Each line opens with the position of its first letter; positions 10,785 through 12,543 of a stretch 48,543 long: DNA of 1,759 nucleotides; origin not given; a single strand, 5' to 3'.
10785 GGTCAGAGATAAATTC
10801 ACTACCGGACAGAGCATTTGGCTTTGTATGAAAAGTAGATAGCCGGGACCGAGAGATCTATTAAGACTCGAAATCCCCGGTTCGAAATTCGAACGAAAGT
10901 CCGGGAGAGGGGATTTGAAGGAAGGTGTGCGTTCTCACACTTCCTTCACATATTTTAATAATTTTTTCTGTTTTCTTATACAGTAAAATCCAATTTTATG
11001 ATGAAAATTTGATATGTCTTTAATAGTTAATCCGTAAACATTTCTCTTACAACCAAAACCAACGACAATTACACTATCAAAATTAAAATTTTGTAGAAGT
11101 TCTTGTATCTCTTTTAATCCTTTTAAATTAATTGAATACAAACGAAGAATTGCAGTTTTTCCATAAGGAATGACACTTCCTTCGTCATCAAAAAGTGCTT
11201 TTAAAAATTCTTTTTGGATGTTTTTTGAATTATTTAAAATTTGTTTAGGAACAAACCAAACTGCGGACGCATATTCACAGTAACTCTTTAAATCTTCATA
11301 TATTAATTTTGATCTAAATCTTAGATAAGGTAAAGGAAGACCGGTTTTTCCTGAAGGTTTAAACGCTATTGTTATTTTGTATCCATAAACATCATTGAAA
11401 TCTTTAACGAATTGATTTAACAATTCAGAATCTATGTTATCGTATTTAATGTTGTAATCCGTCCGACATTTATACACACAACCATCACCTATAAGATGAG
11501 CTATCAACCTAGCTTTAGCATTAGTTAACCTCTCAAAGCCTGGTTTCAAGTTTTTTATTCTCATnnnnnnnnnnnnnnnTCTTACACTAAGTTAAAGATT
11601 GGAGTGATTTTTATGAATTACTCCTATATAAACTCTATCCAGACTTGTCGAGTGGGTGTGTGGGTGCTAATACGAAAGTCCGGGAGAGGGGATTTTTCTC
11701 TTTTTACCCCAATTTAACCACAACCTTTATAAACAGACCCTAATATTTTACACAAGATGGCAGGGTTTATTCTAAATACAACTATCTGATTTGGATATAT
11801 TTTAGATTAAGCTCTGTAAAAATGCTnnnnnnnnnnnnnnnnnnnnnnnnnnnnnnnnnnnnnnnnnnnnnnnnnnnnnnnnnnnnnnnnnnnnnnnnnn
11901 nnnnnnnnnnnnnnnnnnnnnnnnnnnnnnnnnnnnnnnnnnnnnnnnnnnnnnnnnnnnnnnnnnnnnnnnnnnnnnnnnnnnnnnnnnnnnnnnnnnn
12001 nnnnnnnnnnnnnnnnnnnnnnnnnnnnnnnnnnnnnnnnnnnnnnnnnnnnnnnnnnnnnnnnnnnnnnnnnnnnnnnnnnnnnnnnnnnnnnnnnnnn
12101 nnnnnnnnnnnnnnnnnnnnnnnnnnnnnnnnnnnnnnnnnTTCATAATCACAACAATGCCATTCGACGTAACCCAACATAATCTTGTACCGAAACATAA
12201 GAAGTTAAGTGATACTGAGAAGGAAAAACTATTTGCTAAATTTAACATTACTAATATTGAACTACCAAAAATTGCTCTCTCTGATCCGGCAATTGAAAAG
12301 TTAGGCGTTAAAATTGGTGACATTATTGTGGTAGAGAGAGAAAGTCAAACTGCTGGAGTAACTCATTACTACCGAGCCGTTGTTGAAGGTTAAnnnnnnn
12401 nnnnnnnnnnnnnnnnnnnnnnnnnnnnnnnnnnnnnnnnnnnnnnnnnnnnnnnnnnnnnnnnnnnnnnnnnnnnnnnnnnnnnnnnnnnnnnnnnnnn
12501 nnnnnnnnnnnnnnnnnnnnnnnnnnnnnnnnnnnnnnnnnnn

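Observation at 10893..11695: A 24-bp copy of a tRNA 3' exon, including the 3' half of its T-loop BHB, brackets an antisense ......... homing-endonuclease gene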

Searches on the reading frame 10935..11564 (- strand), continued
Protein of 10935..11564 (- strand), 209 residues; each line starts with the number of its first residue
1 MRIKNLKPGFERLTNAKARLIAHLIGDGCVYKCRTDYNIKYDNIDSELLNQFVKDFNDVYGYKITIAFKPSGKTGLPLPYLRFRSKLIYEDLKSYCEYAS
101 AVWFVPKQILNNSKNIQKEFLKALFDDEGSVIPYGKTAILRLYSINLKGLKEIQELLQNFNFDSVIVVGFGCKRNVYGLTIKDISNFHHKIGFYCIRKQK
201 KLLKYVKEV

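Call 60: search_dna_similar(query=window:10938-11564:-, collection=plasmids, mode=protein, max_rows=8)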
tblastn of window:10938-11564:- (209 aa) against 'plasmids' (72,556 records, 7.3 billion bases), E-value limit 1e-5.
No match.

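Call 61: predict_structure(alignment_id=A1)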
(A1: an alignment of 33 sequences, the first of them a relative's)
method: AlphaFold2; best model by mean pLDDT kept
length: 209 residues; sequences in the alignment: 33
mean_pLDDT: 94.9   pTM: 0.91
mean pLDDT of the five models: 94.9, 94.8, 94.8, 93.8, 92.7
residues with pLDDT >= 90: 190; 70-90: 16; 50-70: 3; < 50: 0
segments of 3 or more residues with pLDDT < 50: none
pLDDT, mean of each block of 10 residues (from residue 1): 88 98 92 94 95 98 95 91 96 96 97 98 98 94 97 98 96 93 96 97 83
secondary structure, 60 per line:
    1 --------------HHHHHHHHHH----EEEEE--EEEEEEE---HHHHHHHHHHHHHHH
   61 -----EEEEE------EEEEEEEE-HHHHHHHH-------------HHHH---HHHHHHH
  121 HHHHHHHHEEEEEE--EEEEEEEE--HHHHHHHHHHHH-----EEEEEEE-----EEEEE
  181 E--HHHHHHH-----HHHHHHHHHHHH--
elements in order: H15-24 E29-33 E36-42 H46-60 E66-70 E77-84 H86-93 H107-110 H114-128 E129-134 E137-144 H147-158 E164-170 E176-181 H184-190 H196-207
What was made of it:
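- On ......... homing endonucleases: The AlphaFold model has pLDDT 94.9 and pTM 0.91, with two repeats of helix plus four strands (call 61).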

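Call 64: fold_search(model_id=the predicted structure, library=pdb)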
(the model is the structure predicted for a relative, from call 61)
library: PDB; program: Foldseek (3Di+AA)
matches with E <= 10: 821; with E <= 0.001: 101
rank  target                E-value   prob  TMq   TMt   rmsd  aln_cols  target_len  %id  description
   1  7qss                  1.2e-10  1.00  0.71  0.36   2.5       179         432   18  Crystal structure of homing endonuclease-associated TliVMA intein (C1A) (released 2022-03-30)
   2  7qsu                  1.4e-10  1.00  0.73  0.43   4.9       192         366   18  Crystal structure of homing endonuclease-associated TliVMA intein (C1A, d333-339) (released 2022-03-30)
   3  5o6i_A                1.4e-09  1.00  0.64  0.69   3.5       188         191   23  Structures and dynamics of mesophilic variants from the homing endonuclease I-DmoI (released 2017-12-06)
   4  2vs7_G                1.6e-09  1.00  0.63  0.74   3.4       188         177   23  The crystal structure of I-DmoI in complex with DNA and Ca (released 2008-11-11)
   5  4un7_G                1.6e-09  1.00  0.60  0.70   3.8       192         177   21  THE CRYSTAL STRUCTURE OF I-DMOI IN COMPLEX WITH ITS TARGET DNA BEFORE INCUBATION IN 5MM MN (STATE 1) (released 2014-12-03)
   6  4unc_D                2.0e-09  1.00  0.65  0.70   3.6       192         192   23  THE CRYSTAL STRUCTURE OF I-DMOI IN COMPLEX WITH ITS TARGET DNA AT 8 DAYS INCUBATION IN 5MM MN (STATE 6) (released 2014-12-17)
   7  5a0w_D                2.1e-09  1.00  0.66  0.71   4.2       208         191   19  THE CRYSTAL STRUCTURE OF I-DMOI E117A IN COMPLEX WITH ITS TARGET DNA AND IN THE PRESENCE OF 2MM MN (released 2016-05-11)
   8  4una_G                2.5e-09  1.00  0.64  0.75   3.6       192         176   23  THE CRYSTAL STRUCTURE OF I-DMOI IN COMPLEX WITH ITS TARGET DNA AT 2 DAYS INCUBATION IN 5MM MN (STATE 4) (released 2014-12-17)
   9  5ak9_J                2.5e-09  1.00  0.63  0.72   3.4       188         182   23  THE CRYSTAL STRUCTURE OF I-DMOI Q42AK120M IN COMPLEX WITH ITS TARGET DNA IN THE PRESENCE OF 2MM MN (released 2015-06-17)
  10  5a0w_G                2.5e-09  1.00  0.60  0.70   3.6       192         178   22  THE CRYSTAL STRUCTURE OF I-DMOI E117A IN COMPLEX WITH ITS TARGET DNA AND IN THE PRESENCE OF 2MM MN (released 2016-05-11)
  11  2vs8_A                2.9e-09  1.00  0.64  0.72   3.4       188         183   23  The crystal structure of I-DmoI in complex with DNA and Mn (released 2008-11-11)
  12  4unc_G                3.0e-09  1.00  0.64  0.74   2.9       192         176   23  THE CRYSTAL STRUCTURE OF I-DMOI IN COMPLEX WITH ITS TARGET DNA AT 8 DAYS INCUBATION IN 5MM MN (STATE 6) (released 2014-12-17)
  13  4ut0_K                3.2e-09  1.00  0.60  0.70   3.6       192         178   22  THE CRYSTAL STRUCTURE OF I-DMOI IN COMPLEX WITH ITS TARGET DNA AT 10 DAYS INCUBATION IN 5MM MN (STATE 7) (released 2014-12-17)
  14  5akf_E                3.6e-09  1.00  0.63  0.74   3.0       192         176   22  THE CRYSTAL STRUCTURE OF I-DMOI Q42AK120M IN COMPLEX WITH ITS TARGET DNA NICKED IN THE CODING STRAND A AND IN THE PRES (released 2015-06-17)
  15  2vs7_A                3.6e-09  1.00  0.61  0.70   3.9       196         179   22  The crystal structure of I-DmoI in complex with DNA and Ca (released 2008-11-11)
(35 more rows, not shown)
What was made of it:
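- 10935..11564 (-): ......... homing-endonuclease gene (209 aa): a monomeric enzyme with two motifs. The AlphaFold model has pLDDT 94.9, and Foldseek matches I-DmoI and intein endonuclease domains at E 1e-9 to 1e-10 (calls 61, 64).
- On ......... homing endonucleases: Foldseek matches I-DmoI, PI-PfuI and the TliVMA endonuclease domain with probability 1.00 (call 64).
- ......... maturases exist, for example bI3 among the Foldseek hits (call 64).
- Tried and rejected: The fold search was needed (call 64).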

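Call 79: find_related_loci(query=A1, collection=viral_contigs, flank=1500)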
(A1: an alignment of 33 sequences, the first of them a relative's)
Query A1 (209 aa) in viral_contigs; peptide patterns used: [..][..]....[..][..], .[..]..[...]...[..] (x = any residue, [..] = any of these).
61 stretches matched a pattern, but none encodes a relative of the query by tblastn (E <= 1e-3).
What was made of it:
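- No relatives in 2.9 million viral contigs or in plasmids (calls 60, 79).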

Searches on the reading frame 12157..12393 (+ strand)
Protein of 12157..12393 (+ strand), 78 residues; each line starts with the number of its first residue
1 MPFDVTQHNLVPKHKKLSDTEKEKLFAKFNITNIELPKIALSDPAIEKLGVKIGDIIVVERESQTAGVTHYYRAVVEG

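Call 7: search_protein_families(library=pfam, proteins=[window:12157-12393:+], max_evalue=0.01)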
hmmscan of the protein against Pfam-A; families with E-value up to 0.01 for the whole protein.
window:12157-12393:+ (78 aa): 1 family
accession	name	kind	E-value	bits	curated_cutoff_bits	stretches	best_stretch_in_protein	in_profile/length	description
PF01191.24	RNA_pol_Rpb5_C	-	6.3e-25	87.2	23.5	1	3-75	1-73/73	RNA polymerase Rpb5, C-terminal domain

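Call 20: find_encoding_contigs(protein=window:12157-12393:+, flank=4000, max_places=10)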
Protein window:12157-12393:+ (78 aa): 5 contigs read that carry it; 4 places shown.
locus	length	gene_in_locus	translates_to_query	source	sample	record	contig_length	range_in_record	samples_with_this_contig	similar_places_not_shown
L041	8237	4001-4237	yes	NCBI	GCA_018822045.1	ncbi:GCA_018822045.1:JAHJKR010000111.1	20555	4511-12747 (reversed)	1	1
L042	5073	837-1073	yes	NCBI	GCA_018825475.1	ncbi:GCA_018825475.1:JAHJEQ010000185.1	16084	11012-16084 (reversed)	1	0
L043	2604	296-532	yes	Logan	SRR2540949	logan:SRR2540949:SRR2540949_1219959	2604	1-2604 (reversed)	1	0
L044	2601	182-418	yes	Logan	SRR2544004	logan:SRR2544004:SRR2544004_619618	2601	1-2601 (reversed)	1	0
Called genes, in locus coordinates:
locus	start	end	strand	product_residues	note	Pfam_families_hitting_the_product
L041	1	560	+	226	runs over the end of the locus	-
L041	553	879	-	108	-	-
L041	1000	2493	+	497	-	-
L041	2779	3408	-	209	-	PF14528:LAGLIDADG_3 (weak)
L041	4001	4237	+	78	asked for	PF01191:RNA_pol_Rpb5_C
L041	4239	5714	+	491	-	PF04563:RNA_pol_Rpb2_1, PF04561:RNA_pol_Rpb2_2, PF04565:RNA_pol_Rpb2_3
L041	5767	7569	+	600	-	PF04566:RNA_pol_Rpb2_4, PF04567:RNA_pol_Rpb2_5 (weak), PF00562:RNA_pol_Rpb2_6, PF04560:RNA_pol_Rpb2_7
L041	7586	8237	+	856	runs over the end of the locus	PF04997:RNA_pol_Rpb1_1, PF00623:RNA_pol_Rpb1_2, PF04983:RNA_pol_Rpb1_3, PF05000:RNA_pol_Rpb1_4, PF04998:RNA_pol_Rpb1_5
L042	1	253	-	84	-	?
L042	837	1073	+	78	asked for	PF01191:RNA_pol_Rpb5_C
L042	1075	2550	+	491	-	PF04563:RNA_pol_Rpb2_1, PF04561:RNA_pol_Rpb2_2, PF04565:RNA_pol_Rpb2_3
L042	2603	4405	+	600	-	PF04566:RNA_pol_Rpb2_4, PF04567:RNA_pol_Rpb2_5 (weak), PF00562:RNA_pol_Rpb2_6, PF04560:RNA_pol_Rpb2_7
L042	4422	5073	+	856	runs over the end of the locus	PF04997:RNA_pol_Rpb1_1, PF00623:RNA_pol_Rpb1_2, PF04983:RNA_pol_Rpb1_3, PF05000:RNA_pol_Rpb1_4, PF04998:RNA_pol_Rpb1_5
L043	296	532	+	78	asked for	PF01191:RNA_pol_Rpb5_C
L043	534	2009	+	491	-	PF04563:RNA_pol_Rpb2_1, PF04561:RNA_pol_Rpb2_2, PF04565:RNA_pol_Rpb2_3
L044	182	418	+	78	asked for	PF01191:RNA_pol_Rpb5_C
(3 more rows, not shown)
